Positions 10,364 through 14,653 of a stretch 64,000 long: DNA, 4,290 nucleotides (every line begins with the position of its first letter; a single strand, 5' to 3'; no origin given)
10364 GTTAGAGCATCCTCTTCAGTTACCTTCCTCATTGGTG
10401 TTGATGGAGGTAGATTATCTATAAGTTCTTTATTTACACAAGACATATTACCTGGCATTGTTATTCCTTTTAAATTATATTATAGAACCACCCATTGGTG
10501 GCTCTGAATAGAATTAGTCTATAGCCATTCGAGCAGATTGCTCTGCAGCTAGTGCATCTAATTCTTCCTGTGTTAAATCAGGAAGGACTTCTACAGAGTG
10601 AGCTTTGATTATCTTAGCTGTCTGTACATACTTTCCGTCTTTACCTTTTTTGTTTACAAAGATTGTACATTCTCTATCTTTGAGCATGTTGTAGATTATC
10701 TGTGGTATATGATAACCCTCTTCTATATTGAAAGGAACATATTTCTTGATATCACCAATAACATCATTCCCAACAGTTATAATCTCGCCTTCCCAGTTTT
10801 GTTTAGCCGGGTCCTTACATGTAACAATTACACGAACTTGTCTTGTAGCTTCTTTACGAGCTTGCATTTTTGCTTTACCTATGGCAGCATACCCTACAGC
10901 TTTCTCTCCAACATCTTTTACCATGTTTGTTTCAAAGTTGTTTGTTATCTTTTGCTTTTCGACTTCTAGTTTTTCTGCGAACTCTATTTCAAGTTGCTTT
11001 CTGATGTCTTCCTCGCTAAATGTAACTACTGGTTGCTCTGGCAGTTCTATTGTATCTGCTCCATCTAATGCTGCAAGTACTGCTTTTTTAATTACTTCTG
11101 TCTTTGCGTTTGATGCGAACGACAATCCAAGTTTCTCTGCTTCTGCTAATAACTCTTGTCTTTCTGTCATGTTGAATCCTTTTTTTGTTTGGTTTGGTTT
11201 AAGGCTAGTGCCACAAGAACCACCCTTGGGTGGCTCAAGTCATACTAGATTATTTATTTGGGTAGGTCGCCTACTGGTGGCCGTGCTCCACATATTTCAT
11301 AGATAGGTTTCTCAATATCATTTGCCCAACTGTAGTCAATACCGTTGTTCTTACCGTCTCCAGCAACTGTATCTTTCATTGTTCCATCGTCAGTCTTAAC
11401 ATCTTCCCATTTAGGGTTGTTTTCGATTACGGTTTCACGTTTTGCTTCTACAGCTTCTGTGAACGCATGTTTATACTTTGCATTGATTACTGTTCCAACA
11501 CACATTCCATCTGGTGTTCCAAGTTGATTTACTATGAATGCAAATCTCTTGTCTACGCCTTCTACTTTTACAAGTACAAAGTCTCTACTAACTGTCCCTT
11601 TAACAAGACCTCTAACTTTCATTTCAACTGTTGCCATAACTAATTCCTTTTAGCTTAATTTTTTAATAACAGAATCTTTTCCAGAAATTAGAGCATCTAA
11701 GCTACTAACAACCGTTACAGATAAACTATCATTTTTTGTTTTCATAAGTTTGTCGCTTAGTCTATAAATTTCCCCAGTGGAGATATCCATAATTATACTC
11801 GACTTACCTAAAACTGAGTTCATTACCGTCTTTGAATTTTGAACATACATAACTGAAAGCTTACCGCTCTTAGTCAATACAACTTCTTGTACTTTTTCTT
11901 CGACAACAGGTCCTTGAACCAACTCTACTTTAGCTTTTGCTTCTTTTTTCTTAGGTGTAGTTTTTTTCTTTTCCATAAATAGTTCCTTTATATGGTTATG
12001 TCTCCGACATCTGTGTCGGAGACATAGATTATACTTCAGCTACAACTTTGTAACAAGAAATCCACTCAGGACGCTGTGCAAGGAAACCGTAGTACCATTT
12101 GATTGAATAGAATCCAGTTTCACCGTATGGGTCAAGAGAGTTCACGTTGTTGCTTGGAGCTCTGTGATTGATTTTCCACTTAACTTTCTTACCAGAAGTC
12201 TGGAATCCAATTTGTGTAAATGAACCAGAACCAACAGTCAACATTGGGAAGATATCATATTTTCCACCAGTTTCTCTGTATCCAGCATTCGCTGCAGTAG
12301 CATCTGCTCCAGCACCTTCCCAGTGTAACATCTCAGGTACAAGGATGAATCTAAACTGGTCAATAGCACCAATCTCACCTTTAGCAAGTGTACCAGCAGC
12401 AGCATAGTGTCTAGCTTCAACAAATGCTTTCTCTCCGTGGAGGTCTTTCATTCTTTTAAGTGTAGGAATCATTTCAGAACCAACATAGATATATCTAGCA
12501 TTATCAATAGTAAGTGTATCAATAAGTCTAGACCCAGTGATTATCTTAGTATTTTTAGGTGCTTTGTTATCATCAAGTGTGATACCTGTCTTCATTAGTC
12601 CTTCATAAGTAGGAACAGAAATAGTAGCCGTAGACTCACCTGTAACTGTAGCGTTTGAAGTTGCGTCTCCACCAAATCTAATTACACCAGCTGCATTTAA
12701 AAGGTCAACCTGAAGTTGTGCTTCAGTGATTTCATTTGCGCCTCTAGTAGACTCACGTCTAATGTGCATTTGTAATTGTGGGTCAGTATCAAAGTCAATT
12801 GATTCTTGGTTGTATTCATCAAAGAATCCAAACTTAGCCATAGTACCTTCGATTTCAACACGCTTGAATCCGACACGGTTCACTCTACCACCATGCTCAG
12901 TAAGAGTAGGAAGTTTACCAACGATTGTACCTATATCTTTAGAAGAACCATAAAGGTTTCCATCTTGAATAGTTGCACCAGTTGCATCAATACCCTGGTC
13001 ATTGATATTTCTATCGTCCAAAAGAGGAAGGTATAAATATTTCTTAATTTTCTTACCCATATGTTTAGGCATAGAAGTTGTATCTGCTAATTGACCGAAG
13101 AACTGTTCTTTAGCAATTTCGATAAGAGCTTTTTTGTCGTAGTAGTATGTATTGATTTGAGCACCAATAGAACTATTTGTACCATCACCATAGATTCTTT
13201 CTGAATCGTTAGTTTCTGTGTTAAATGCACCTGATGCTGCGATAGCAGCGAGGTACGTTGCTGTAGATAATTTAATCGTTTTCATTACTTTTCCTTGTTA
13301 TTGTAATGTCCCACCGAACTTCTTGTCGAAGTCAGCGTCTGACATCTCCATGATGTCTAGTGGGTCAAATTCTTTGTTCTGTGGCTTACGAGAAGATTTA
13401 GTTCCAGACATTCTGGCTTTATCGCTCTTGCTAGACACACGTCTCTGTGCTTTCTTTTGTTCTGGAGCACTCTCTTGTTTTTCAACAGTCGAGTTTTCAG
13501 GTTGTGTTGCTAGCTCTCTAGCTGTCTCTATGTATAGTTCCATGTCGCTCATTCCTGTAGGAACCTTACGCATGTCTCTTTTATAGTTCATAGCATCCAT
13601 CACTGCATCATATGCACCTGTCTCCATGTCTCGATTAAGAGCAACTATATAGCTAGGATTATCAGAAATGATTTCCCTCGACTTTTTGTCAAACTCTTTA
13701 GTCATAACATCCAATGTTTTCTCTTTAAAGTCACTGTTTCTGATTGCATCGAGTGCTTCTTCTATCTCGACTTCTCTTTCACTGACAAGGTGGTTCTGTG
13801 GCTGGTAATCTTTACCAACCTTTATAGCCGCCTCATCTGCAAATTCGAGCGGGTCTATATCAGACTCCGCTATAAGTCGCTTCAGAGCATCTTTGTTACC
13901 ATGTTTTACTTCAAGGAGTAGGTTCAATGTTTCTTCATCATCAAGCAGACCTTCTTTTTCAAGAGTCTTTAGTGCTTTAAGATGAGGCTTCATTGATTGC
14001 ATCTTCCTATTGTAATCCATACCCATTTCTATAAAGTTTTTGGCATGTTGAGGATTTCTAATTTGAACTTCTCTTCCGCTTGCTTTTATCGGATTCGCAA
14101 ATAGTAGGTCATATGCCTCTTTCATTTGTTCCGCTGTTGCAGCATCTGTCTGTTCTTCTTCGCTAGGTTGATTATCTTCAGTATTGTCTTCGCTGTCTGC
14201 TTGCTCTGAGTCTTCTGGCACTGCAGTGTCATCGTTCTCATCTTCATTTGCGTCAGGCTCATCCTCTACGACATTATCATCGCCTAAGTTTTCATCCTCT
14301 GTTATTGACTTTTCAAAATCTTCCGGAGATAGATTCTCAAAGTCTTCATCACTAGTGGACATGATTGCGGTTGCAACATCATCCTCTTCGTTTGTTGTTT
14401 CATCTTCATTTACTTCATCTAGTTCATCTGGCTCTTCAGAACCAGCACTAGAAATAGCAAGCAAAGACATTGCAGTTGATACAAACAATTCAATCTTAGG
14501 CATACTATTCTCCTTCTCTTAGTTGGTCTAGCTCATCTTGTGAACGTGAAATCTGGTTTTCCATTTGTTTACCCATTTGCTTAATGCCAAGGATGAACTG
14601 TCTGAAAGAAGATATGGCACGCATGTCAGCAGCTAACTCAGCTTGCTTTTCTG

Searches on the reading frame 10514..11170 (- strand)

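Call 104: search_protein_families(library=phrogs, proteins=[window:10514-11170:-], max_evalue=0.001)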
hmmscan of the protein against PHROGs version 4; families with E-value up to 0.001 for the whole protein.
window:10514-11170:- (218 aa): 2 families
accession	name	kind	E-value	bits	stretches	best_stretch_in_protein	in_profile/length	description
phrog_2130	-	unknown function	1.9e-49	169.1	1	2-218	16-193/195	-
phrog_33528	-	unknown function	5.9e-25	89.1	1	108-215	85-194/197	-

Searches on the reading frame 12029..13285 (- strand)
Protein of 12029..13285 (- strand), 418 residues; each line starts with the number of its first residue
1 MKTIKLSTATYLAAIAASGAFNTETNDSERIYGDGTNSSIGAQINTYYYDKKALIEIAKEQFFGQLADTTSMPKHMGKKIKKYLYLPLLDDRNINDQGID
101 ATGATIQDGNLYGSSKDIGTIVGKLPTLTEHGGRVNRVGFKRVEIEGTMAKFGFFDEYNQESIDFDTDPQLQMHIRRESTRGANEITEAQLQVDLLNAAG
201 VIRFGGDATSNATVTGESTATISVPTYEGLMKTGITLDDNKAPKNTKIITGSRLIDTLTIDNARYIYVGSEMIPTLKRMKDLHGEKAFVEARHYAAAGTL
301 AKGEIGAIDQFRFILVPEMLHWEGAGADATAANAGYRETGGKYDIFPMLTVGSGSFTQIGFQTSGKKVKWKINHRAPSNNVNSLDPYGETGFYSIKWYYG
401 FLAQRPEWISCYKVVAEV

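Call 9: search_protein_families(library=phrogs, proteins=[window:12029-13285:-], max_evalue=0.01)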
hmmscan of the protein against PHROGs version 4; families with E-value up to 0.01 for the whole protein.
window:12029-13285:- (418 aa): 1 family
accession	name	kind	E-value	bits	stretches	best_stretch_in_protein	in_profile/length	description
phrog_1357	-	head and packaging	1.4e-127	426.5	1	30-417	18-347/356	major head protein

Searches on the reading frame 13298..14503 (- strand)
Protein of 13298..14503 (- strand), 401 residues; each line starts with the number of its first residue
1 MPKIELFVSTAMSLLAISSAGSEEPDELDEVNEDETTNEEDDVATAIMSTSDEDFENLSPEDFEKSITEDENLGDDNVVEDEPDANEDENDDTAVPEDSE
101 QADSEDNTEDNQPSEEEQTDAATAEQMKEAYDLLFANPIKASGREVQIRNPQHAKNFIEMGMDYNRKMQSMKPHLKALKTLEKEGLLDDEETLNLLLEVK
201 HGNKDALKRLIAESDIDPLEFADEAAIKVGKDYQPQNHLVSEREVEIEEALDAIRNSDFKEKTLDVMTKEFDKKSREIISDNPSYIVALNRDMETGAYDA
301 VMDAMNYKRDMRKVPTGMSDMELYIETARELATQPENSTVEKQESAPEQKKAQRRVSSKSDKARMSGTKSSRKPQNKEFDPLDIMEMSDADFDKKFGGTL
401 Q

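Call 9: search_protein_families(library=phrogs, proteins=[window:13298-14503:-], max_evalue=0.01)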
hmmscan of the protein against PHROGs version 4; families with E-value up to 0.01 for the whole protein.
window:13298-14503:- (401 aa): 1 family
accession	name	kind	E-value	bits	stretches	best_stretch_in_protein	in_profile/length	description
phrog_2120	-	tail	1.4e-67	229.5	1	21-396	26-399/403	tail length tape measure protein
